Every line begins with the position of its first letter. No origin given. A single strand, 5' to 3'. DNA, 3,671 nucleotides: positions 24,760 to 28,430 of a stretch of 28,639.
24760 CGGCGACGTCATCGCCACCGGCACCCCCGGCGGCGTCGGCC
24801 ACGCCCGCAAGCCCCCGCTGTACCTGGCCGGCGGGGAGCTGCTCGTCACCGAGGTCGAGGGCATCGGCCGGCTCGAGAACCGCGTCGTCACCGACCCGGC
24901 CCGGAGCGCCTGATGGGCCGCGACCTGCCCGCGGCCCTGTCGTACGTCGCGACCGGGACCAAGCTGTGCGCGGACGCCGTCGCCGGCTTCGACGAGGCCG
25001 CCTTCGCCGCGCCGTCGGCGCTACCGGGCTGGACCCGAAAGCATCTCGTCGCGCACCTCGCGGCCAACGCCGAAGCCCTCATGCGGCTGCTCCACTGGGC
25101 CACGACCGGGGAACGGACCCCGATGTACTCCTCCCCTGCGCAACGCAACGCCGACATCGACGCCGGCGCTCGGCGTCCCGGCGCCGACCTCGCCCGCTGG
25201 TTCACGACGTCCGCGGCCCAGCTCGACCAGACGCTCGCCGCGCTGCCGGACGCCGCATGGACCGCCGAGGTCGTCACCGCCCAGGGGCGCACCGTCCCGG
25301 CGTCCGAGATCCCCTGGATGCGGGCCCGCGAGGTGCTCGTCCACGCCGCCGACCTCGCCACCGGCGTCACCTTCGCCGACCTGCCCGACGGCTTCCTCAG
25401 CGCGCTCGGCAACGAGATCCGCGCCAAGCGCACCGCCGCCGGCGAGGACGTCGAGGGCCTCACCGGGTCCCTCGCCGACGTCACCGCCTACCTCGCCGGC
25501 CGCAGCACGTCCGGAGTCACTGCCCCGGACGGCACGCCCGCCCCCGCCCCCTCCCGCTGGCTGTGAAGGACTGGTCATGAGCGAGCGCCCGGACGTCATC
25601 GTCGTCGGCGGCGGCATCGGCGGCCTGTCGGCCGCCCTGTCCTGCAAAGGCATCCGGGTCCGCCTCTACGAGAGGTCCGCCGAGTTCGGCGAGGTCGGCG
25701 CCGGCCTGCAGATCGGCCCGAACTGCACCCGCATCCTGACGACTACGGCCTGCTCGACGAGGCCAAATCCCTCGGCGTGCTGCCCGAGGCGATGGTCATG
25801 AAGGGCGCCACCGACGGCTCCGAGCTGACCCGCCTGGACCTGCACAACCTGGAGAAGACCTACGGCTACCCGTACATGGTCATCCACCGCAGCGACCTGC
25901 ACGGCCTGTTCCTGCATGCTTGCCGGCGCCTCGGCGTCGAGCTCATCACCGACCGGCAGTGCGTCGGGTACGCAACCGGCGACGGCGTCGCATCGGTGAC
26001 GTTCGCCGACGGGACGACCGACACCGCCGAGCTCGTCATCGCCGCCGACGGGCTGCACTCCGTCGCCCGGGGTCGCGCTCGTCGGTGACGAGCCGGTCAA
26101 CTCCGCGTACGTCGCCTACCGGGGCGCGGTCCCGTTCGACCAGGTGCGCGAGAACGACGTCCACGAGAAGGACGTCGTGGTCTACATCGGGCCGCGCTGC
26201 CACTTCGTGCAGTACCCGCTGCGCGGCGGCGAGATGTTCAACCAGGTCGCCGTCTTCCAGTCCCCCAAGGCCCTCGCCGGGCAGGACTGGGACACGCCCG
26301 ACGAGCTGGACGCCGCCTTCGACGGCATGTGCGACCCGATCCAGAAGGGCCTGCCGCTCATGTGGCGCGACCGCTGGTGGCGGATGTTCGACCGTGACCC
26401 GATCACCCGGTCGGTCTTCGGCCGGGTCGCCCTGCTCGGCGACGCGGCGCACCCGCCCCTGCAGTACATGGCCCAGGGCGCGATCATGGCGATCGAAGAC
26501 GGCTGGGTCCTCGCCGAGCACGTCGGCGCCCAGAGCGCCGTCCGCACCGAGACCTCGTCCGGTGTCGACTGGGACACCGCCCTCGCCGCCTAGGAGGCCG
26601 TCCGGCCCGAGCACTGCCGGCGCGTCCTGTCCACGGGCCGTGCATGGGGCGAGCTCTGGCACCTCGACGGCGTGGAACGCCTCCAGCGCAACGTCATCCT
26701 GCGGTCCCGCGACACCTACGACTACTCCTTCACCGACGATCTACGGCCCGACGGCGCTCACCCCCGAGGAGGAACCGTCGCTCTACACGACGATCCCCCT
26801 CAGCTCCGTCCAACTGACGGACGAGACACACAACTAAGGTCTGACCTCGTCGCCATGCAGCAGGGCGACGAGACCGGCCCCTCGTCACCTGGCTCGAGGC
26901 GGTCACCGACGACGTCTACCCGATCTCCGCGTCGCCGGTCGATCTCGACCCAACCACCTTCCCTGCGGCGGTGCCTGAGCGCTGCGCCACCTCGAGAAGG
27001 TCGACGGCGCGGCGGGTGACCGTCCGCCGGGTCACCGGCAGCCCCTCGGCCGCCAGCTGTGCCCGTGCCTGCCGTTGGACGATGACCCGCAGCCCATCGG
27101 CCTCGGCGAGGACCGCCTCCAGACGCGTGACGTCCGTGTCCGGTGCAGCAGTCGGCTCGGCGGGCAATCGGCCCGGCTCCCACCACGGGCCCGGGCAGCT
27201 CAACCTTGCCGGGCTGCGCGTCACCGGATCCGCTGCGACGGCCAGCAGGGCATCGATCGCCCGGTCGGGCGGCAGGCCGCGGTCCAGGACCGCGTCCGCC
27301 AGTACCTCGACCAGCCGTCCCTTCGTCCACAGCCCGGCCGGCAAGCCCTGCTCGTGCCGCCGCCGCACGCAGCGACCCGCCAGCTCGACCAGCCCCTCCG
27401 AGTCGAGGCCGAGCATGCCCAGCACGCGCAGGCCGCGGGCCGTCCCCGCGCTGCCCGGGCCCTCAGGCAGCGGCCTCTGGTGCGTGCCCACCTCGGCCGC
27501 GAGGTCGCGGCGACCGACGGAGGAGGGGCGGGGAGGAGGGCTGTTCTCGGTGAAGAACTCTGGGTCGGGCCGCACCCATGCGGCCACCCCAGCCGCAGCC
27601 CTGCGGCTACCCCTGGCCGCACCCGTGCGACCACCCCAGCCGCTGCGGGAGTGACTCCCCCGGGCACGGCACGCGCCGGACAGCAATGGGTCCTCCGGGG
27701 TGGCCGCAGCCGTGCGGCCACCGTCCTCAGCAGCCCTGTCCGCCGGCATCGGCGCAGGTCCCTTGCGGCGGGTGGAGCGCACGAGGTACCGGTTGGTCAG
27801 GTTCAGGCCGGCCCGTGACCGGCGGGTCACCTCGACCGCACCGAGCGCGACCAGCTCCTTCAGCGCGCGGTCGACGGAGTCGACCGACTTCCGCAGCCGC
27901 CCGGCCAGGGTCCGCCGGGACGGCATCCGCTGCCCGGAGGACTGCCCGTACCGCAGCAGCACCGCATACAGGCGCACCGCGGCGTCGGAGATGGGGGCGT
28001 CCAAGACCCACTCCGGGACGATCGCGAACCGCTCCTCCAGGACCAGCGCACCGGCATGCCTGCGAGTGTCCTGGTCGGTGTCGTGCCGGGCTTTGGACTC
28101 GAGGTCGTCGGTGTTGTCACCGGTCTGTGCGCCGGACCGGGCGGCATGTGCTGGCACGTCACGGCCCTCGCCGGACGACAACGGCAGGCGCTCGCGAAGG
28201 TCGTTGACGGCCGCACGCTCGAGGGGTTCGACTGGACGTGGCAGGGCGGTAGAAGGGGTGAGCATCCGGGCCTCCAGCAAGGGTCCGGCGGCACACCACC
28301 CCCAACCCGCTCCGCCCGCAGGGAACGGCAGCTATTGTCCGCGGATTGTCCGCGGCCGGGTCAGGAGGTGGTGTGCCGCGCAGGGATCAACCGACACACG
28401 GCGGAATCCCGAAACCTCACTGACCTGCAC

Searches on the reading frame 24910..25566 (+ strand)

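Call 27: search_protein_families(library=pfam, proteins=[window:24910-25566:+], max_evalue=0.0001)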
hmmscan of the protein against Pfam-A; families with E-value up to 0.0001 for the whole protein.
window:24910-25566:+ (218 aa): 3 families
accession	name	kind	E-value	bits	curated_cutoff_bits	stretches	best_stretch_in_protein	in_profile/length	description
PF11716.13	MDMPI_N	-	1.4e-27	97.5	24.2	1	19-150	7-140/140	Mycothiol maleylpyruvate isomerase N-terminal domain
PF12867.12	DinB_2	-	3e-06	28.1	24.8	1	22-145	11-124/128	DinB superfamily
PF04978.18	MST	-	3.3e-05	24.8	27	1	21-145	14-136/149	Mycothiol-S-transferase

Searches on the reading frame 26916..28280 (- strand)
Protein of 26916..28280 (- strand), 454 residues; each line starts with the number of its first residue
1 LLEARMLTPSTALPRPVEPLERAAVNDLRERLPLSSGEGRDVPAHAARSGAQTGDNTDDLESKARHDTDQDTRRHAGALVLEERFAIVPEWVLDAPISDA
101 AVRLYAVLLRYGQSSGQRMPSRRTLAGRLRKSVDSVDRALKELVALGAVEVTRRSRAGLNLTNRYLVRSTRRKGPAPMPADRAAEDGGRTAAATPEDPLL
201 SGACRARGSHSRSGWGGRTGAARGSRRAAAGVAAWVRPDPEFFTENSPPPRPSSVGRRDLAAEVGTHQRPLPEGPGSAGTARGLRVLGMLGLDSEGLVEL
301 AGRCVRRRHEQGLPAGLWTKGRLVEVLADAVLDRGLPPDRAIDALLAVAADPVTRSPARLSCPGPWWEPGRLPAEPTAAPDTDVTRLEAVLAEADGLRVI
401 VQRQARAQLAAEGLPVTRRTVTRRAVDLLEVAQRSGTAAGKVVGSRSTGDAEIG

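Call 8: search_protein_families(library=pfam, proteins=[window:26916-28280:-], max_evalue=0.01)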
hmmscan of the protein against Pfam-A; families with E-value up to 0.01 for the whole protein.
window:26916-28280:- (454 aa): 3 families
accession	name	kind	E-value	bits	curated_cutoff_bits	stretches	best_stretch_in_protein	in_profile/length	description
PF13730.12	HTH_36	-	7.7e-07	29.3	25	1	97-147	3-53/55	Helix-turn-helix domain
PF00392.27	GntR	-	0.00029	20.9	27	1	114-156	19-61/64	Bacterial regulatory proteins, gntR family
PF14502.12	HTH_41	-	0.0019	18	25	1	116-158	3-45/48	Helix-turn-helix domain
